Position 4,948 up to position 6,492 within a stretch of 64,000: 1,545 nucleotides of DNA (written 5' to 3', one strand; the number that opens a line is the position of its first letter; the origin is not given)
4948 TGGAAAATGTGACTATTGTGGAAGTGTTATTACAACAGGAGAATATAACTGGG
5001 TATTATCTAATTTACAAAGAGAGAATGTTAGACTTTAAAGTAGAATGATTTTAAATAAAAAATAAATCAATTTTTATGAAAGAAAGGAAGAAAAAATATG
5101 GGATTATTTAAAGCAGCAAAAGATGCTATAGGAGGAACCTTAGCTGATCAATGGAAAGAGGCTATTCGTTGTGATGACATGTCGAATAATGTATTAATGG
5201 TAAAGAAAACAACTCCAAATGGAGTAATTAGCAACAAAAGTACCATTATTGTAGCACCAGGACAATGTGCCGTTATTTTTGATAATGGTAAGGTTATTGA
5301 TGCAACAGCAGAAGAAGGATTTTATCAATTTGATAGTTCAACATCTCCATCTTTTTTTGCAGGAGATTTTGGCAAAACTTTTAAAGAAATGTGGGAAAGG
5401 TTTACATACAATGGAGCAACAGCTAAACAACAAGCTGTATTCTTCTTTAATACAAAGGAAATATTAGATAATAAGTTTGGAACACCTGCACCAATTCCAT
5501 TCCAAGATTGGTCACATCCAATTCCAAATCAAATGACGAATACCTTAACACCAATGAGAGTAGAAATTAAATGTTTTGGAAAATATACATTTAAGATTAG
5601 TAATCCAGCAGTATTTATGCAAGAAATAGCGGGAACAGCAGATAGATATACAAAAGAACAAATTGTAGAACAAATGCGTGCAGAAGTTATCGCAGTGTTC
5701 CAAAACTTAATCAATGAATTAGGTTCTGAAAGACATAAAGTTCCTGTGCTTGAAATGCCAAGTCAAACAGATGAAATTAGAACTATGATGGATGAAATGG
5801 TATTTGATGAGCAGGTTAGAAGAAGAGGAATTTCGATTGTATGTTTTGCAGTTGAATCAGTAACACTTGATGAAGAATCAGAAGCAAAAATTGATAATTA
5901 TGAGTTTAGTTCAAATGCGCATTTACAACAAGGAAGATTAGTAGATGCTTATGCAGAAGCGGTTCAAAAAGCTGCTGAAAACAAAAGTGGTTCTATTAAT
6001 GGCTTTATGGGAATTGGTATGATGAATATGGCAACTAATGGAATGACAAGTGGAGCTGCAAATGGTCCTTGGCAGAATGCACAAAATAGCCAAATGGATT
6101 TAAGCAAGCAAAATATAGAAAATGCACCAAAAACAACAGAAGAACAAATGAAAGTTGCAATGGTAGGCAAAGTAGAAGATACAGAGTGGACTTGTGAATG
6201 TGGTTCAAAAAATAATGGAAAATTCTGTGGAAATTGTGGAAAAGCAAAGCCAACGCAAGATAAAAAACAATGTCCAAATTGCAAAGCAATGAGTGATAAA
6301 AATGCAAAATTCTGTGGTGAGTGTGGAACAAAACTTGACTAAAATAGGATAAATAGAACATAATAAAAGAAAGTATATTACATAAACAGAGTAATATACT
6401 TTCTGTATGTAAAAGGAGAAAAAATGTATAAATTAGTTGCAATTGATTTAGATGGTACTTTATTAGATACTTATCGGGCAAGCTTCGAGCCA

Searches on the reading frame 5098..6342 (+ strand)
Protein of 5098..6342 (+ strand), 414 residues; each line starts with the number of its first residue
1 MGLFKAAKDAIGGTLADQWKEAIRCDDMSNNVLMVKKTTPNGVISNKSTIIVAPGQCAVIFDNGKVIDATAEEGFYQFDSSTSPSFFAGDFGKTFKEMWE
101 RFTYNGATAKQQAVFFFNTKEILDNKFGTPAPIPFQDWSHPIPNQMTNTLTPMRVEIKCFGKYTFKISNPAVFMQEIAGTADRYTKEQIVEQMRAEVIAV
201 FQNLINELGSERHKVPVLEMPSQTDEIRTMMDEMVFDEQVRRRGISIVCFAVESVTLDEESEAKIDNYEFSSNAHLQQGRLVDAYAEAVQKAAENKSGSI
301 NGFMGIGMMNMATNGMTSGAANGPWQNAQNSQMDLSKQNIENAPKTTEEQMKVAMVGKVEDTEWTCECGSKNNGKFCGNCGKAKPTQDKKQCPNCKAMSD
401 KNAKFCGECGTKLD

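Call 60: search_protein_families(library=pfam, proteins=[window:5098-6342:+], max_evalue=0.0001)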
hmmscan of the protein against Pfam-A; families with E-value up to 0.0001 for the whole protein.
window:5098-6342:+ (414 aa): 3 families
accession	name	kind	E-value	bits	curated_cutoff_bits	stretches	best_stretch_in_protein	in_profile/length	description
PF13421.11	Band_7_1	-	7.8e-22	78.4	24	1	44-268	11-206/211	SPFH domain-Band 7 family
PF12773.13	DZR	-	1.5e-05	25.5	27.3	1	366-410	4-45/45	Double zinc ribbon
PF13248.11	Zn_ribbon_3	-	3e-05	23.8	27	1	389-413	2-26/26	zinc-ribbon domain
